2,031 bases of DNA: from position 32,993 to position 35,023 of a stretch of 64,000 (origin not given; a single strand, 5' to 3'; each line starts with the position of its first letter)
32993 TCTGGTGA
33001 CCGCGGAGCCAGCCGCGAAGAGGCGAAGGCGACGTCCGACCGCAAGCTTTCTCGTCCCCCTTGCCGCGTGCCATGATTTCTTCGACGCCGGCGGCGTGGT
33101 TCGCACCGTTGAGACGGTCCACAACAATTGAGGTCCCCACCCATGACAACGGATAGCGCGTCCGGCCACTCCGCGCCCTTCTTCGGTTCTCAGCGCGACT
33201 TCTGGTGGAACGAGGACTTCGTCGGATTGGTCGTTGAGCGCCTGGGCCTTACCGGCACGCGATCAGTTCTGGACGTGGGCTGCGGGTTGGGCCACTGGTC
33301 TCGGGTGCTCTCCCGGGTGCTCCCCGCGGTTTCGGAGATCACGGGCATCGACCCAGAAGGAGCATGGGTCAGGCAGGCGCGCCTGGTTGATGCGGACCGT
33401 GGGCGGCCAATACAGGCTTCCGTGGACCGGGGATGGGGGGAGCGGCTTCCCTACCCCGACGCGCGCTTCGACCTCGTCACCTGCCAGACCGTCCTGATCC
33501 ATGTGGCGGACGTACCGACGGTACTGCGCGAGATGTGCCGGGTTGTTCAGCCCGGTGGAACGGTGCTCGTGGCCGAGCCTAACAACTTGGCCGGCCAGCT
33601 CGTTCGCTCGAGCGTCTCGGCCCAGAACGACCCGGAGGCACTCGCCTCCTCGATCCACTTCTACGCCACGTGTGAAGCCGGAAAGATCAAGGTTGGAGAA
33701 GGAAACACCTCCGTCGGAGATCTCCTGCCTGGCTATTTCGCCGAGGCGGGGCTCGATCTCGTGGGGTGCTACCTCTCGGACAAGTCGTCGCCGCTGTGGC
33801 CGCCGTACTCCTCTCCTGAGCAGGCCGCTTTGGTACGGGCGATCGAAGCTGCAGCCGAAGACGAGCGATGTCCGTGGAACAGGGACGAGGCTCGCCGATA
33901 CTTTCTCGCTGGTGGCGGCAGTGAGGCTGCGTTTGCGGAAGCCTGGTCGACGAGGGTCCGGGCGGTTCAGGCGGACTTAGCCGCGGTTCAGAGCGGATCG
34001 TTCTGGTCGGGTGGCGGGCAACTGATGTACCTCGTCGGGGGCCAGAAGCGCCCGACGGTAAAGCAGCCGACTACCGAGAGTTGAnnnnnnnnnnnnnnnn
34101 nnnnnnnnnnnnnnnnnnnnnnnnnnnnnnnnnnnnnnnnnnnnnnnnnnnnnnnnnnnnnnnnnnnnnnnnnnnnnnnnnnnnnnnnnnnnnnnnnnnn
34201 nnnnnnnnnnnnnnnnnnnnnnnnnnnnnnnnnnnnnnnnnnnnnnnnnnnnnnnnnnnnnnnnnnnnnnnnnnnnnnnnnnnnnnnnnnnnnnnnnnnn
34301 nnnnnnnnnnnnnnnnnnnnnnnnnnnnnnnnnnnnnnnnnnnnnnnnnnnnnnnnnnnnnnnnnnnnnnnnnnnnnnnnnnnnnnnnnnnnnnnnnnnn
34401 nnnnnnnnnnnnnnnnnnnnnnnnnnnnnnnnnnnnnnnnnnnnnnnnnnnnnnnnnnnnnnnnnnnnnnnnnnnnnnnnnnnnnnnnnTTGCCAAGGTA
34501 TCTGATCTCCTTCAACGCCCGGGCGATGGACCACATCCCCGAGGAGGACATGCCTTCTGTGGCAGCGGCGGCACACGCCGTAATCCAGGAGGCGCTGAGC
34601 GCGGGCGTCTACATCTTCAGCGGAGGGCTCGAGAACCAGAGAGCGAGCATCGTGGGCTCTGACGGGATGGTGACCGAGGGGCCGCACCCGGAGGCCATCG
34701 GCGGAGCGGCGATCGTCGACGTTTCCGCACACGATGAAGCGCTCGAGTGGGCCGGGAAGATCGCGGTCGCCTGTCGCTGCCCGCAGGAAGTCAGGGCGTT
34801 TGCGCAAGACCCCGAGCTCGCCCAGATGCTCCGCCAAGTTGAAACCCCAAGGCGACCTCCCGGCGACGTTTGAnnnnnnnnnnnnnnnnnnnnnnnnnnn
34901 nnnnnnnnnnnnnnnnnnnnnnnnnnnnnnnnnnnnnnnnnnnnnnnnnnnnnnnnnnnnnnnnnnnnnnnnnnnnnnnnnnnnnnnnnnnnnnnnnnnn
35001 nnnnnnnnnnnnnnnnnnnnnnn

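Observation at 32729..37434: tRNA-Pro(GGG)-adjacent islet ending at a strong hairpin, with accessory-looking genes between conserved housekeeping genes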

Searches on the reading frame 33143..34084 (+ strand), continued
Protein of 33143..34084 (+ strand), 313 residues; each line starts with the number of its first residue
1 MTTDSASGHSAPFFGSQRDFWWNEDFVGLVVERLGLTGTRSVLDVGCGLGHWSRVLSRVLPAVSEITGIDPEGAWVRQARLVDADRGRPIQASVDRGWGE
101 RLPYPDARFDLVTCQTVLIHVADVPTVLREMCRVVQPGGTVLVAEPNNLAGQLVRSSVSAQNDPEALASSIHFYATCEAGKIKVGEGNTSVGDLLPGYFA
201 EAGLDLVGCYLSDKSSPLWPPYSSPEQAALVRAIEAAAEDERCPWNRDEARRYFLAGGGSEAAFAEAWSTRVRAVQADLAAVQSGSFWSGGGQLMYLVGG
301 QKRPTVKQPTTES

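Call 86: find_encoding_contigs(protein=P0125, flank=10000, max_places=4)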
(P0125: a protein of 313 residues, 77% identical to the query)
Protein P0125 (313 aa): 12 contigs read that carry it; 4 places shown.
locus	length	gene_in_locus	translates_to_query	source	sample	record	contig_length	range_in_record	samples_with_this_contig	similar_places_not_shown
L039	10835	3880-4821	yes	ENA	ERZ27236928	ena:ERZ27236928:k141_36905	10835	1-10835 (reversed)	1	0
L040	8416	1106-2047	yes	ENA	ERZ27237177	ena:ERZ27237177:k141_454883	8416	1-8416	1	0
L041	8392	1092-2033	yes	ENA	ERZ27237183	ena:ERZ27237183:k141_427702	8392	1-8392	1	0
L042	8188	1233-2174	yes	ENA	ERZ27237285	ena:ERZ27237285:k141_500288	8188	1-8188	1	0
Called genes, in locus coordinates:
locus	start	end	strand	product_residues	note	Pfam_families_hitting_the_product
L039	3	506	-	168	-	?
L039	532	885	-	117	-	PF02635:DsrE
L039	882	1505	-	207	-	PF01022:HTH_5 (weak), PF00581:Rhodanese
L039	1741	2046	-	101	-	-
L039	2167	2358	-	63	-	-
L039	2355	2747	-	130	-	PF03551:PadR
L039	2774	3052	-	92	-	-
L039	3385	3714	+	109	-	-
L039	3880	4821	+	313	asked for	PF01209:Ubie_methyltran, PF03141:Methyltransf_29 (weak), PF13489:Methyltransf_23, PF13847:Methyltransf_31, PF08241:Methyltransf_11, PF08242:Methyltransf_12, PF13649:Methyltransf_25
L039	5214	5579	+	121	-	-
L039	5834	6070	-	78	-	-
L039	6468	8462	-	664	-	-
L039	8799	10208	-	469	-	PF00350:Dynamin_N (faint), PF01926:MMR_HSR1, PF02421:FeoB_N, PF02492:cobW (faint), PF02421:FeoB_N, PF01926:MMR_HSR1, PF00009:GTP_EFTU, PF14714:KH_dom-like, +3 more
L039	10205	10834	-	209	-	?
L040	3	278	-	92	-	?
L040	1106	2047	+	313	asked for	PF01209:Ubie_methyltran, PF03141:Methyltransf_29 (weak), PF13489:Methyltransf_23, PF13847:Methyltransf_31, PF08241:Methyltransf_11, PF08242:Methyltransf_12, PF13649:Methyltransf_25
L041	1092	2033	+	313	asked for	PF01209:Ubie_methyltran, PF03141:Methyltransf_29 (weak), PF13489:Methyltransf_23, PF13847:Methyltransf_31, PF08241:Methyltransf_11, PF08242:Methyltransf_12, PF13649:Methyltransf_25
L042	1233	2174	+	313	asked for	PF01209:Ubie_methyltran, PF03141:Methyltransf_29 (weak), PF13489:Methyltransf_23, PF13847:Methyltransf_31, PF08241:Methyltransf_11, PF08242:Methyltransf_12, PF13649:Methyltransf_25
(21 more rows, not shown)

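Call 90: search_solved_structures(query=window:33143-34084:+, max_evalue=0.00001)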
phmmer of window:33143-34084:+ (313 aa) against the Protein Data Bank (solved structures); distinct sequences matched with E-value up to 0.00001: 21.
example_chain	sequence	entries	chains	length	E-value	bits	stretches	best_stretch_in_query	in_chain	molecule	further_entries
2gh1_A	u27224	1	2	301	1.5e-15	60.9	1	13-216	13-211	Methyltransferase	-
3gu3_A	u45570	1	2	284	1.2e-14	58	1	18-216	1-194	Methyltransferase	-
6uak_A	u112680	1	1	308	1.8e-12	50.8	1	13-142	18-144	SAM dependent methyltransferase LahSB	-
1xxl_A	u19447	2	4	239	5.2e-12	49.3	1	27-144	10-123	YcgJ protein | ycgJ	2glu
2gs9_A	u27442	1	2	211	8.2e-12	48.6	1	39-144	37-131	Hypothetical protein TT1324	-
3bus_A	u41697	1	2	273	3.8e-10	43.1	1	38-145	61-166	Methyltransferase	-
4pne_A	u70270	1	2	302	1.4e-09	41.3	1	26-145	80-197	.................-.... protein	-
8zc8_A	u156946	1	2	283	2.1e-09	40.7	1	28-144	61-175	MitM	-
21zq_A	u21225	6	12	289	2.2e-09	40.6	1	28-144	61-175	MitM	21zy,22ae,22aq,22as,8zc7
4kdc_A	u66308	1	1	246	9.2e-09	38.6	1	27-148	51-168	3-demethylubiquinone-9 3-methyltransferase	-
4kdr_A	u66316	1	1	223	1e-08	38.4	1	27-147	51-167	3-demethylubiquinone-9 3-methyltransferase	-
5dpm_A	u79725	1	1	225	1.1e-08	38.4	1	27-147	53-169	Ubiquinone biosynthesis O-methyltransferase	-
6uv6_A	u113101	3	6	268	8.3e-08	35.5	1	30-146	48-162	D-glucose O-methyltransferase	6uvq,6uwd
1vl5_A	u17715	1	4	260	8.3e-08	35.5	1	31-145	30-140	unknown conserved protein BH2331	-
5wp5_A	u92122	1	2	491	2.1e-07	34.1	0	31-145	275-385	Phosphomethylethanolamine N-methyltransferase 2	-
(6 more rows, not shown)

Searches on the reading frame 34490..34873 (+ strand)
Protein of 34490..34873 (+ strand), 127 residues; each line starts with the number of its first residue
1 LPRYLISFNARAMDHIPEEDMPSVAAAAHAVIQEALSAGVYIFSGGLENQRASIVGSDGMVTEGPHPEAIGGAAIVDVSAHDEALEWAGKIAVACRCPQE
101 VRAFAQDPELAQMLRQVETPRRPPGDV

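Call 12: search_protein_families(library=pfam, proteins=[window:34490-34873:+], max_evalue=0.01)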
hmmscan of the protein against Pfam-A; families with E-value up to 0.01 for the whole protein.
window:34490-34873:+ (127 aa): 1 family
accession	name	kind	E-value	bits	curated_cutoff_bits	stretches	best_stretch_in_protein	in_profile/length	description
PF03795.20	YCII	-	0.0086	17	24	0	27-90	22-77/95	YCII-related domain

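Call 14: search_protein_families(library=ncbifam, proteins=[window:34490-34873:+], max_evalue=0.01)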
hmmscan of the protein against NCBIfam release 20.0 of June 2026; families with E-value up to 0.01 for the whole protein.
window:34490-34873:+ (127 aa): 0 families

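Call 79: find_homologous_proteins(query=window:34490-34873:+, max_evalue=0.001)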
Query window:34490-34873:+ (127 aa): 547 proteins with E <= 0.001 among 562 candidates; the best 120 are listed.
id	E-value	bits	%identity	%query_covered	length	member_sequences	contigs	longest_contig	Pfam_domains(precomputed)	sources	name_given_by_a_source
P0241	4.6e-75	268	97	100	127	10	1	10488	-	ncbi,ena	-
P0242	1.0e-54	202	79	94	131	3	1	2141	-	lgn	-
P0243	4.0e-51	190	72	95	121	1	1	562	PF03795.21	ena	-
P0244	1.7e-50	188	68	98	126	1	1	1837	-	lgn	-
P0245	2.3e-50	188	72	95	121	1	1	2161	PF03795.21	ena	-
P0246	2.7e-50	188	73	93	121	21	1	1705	PF03795.21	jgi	-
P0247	4.8e-50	187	71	95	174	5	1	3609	PF03795.21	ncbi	-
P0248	5.2e-50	187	74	92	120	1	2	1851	PF03795.21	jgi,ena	jgi:hypothetical protein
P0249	8.0e-50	186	72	93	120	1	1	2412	PF03795.21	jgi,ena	-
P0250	1.5e-49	185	95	73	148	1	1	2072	-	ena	-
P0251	1.8e-49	185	70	95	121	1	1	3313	PF03795.21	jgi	jgi:hypothetical protein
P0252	2.3e-49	185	72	91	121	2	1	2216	PF03795.21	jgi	jgi:hypothetical protein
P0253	2.8e-49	184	69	95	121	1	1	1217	PF03795.21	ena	-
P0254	7.0e-49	183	70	99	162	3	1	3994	PF03795.21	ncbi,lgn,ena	-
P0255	8.8e-49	183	69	95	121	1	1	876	PF03795.21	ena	-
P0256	1.7e-48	182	69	95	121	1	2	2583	PF03795.21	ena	-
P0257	1.9e-48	182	69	95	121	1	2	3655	PF03795.21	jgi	jgi:hypothetical protein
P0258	4.0e-48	181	69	95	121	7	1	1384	PF03795.21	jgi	jgi:hypothetical protein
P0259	4.2e-48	181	69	95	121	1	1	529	PF03795.21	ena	-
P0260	4.3e-48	181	69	95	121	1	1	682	PF03795.21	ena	-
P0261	6.0e-48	180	70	95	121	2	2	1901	PF03795.21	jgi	jgi:hypothetical protein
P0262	7.4e-48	180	69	95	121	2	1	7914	PF03795.21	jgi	jgi:hypothetical protein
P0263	8.4e-48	180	72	91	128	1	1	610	PF03795.21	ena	-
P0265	8.9e-48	179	69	93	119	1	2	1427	PF03795.21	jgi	jgi:hypothetical protein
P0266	9.0e-48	179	68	95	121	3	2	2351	PF03795.21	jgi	jgi:hypothetical protein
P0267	9.1e-48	179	67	95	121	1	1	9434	PF03795.21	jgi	jgi:hypothetical protein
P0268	1.2e-47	179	69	95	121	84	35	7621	PF03795.21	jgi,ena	-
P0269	1.9e-47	178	68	95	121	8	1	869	PF03795.21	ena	-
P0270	2.0e-47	178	67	95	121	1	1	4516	PF03795.21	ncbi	-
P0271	2.3e-47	178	68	95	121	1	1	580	PF03795.21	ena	-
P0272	3.4e-47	178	66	95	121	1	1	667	PF03795.21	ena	-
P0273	3.5e-47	178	68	93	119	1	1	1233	PF03795.21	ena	-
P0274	4.3e-47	177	67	100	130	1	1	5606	PF03795.21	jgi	jgi:hypothetical protein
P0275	4.5e-47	177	68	95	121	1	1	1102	PF03795.21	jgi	jgi:hypothetical protein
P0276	4.9e-47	177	68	95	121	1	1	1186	PF03795.21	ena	-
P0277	5.2e-47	177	69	95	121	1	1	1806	PF03795.21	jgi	jgi:hypothetical protein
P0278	5.3e-47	177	69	93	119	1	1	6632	PF03795.21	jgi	jgi:hypothetical protein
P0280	5.9e-47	177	67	95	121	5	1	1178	PF03795.21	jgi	-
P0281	6.5e-47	177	69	95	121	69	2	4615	PF03795.21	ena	-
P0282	7.4e-47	177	70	91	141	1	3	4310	PF03795.21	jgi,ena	-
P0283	9.2e-47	176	71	91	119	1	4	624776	PF03795.21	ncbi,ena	-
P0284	1.8e-46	175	68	93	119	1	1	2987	PF03795.21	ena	-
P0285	1.8e-46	175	72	89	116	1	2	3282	PF03795.21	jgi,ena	jgi:hypothetical protein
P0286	1.8e-46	175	69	93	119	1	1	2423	PF03795.21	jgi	jgi:hypothetical protein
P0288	2.6e-46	175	69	94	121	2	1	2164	PF03795.21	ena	-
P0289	3.4e-46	174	65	97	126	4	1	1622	PF03795.21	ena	-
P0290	4.9e-46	174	69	93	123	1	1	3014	PF03795.21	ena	-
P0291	6.2e-46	174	66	93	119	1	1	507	PF03795.21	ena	-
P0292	6.7e-46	173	68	93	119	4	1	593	PF03795.21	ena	-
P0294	7.6e-46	173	69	91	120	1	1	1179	PF03795.21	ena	-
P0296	8.3e-46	173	72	91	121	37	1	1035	PF03795.21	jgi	-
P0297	1.1e-45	173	65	93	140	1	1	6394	PF03795.21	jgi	jgi:hypothetical protein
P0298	1.1e-45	173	63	98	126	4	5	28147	PF03795.21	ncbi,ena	-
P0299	1.2e-45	173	70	88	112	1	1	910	PF03795.21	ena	-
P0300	1.4e-45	172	65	93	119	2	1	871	PF03795.21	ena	-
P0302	1.4e-45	172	69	90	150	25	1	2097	PF03795.21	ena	-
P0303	1.4e-45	172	66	96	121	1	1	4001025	PF03795.21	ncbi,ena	-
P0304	1.5e-45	172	70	91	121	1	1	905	PF03795.21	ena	-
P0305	1.6e-45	172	67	95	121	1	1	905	PF03795.21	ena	-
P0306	2.0e-45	172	67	93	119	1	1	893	PF03795.21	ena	-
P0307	2.0e-45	172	70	91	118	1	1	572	PF03795.21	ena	-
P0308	2.5e-45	172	70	88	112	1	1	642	PF03795.21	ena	-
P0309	2.8e-45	171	64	95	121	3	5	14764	PF03795.21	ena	-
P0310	3.0e-45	171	64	98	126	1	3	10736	PF03795.21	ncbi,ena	-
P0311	3.3e-45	171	69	88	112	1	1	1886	PF03795.21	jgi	jgi:hypothetical protein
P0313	3.9e-45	171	67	95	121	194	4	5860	PF03795.21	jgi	jgi:hypothetical protein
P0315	4.2e-45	171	67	95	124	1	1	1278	PF03795.21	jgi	jgi:hypothetical protein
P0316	4.3e-45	171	66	94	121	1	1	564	PF03795.21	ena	-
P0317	4.4e-45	171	67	94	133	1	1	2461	PF03795.21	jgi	jgi:hypothetical protein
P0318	5.0e-45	171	68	88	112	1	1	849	PF03795.21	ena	-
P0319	6.6e-45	170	68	88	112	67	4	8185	PF03795.21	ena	-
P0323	7.0e-45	170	65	95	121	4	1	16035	PF03795.21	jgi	jgi:hypothetical protein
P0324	7.4e-45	170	65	94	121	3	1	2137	PF03795.21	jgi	jgi:hypothetical protein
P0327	1.0e-44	170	66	88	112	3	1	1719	PF03795.21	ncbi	-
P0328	1.0e-44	170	68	95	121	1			PF03795.21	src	-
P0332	2.0e-44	169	65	93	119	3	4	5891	PF03795.21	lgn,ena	-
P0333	2.2e-44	169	67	93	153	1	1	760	PF03795.21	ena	-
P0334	2.4e-44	168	68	88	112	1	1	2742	PF03795.21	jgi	jgi:hypothetical protein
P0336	2.7e-44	168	65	95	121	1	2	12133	PF03795.21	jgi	jgi:hypothetical protein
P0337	2.8e-44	168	68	88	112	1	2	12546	PF03795.21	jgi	jgi:hypothetical protein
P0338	2.8e-44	168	70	84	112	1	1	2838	PF03795.21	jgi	jgi:hypothetical protein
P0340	3.3e-44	168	67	92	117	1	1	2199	PF03795.21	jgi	jgi:hypothetical protein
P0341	3.4e-44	168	66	91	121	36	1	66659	PF03795.21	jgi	jgi:hypothetical protein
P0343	3.7e-44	168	68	88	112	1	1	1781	PF03795.21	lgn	-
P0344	3.8e-44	168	65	88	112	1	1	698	PF03795.21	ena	-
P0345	4.2e-44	168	68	88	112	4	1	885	PF03795.21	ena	-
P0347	4.5e-44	168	64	95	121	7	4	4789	PF03795.21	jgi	jgi:hypothetical protein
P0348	4.5e-44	168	69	85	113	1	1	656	PF03795.21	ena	-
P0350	5.4e-44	167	69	85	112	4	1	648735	PF03795.21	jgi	jgi:hypothetical protein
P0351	5.5e-44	167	68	88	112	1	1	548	PF03795.21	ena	-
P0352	6.2e-44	167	65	95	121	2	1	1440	PF03795.21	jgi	jgi:hypothetical protein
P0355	1.1e-43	166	69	85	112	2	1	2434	PF03795.21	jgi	jgi:hypothetical protein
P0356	1.2e-43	166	70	85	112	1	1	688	PF03795.21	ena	-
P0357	1.3e-43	166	67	95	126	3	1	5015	PF03795.21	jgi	jgi:hypothetical protein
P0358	1.4e-43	166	68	87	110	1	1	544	PF03795.21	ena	-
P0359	1.4e-43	166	62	98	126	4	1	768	PF03795.21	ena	-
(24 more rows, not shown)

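Call 80: find_encoding_contigs(protein=P0283, flank=6000, max_places=2)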
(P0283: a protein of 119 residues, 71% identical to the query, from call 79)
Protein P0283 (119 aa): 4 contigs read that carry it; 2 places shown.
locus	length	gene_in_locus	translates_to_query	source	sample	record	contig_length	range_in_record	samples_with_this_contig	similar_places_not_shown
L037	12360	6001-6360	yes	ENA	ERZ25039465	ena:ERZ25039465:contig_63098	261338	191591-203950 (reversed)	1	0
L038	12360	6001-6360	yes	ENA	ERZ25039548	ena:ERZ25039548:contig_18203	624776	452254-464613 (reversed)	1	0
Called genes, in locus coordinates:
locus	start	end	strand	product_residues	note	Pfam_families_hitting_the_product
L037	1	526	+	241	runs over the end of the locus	PF12146:Hydrolase_4, PF00561:Abhydrolase_1, PF12697:Abhydrolase_6, PF03096:Ndr (weak)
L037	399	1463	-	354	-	PF00392:GntR, PF07729:FCD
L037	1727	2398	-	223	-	PF00440:TetR_N, PF02909:TetR_C_1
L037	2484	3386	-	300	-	-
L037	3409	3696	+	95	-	-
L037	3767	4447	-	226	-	-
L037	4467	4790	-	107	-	PF03551:PadR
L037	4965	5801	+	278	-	PF11716:MDMPI_N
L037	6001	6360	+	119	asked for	PF03795:YCII (weak)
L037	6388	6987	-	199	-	PF00440:TetR_N (weak)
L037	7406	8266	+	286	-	PF00561:Abhydrolase_1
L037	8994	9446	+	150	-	PF04686:SsgA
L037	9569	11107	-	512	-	PF00221:Lyase_aromatic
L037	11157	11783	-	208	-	PF01183:Glyco_hydro_25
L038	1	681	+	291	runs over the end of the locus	PF00561:Abhydrolase_1, PF12146:Hydrolase_4, PF12697:Abhydrolase_6, PF03096:Ndr (weak)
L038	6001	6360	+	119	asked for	PF03795:YCII (weak)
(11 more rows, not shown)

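Call 91: search_solved_structures(query=window:34490-34873:+, max_evalue=1)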
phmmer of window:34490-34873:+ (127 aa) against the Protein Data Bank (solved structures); distinct sequences matched with E-value up to 1: 1.
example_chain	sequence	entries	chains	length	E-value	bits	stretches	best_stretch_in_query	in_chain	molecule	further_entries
1s7i_A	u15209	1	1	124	0.21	15.1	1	5-94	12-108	hypothetical protein PA1349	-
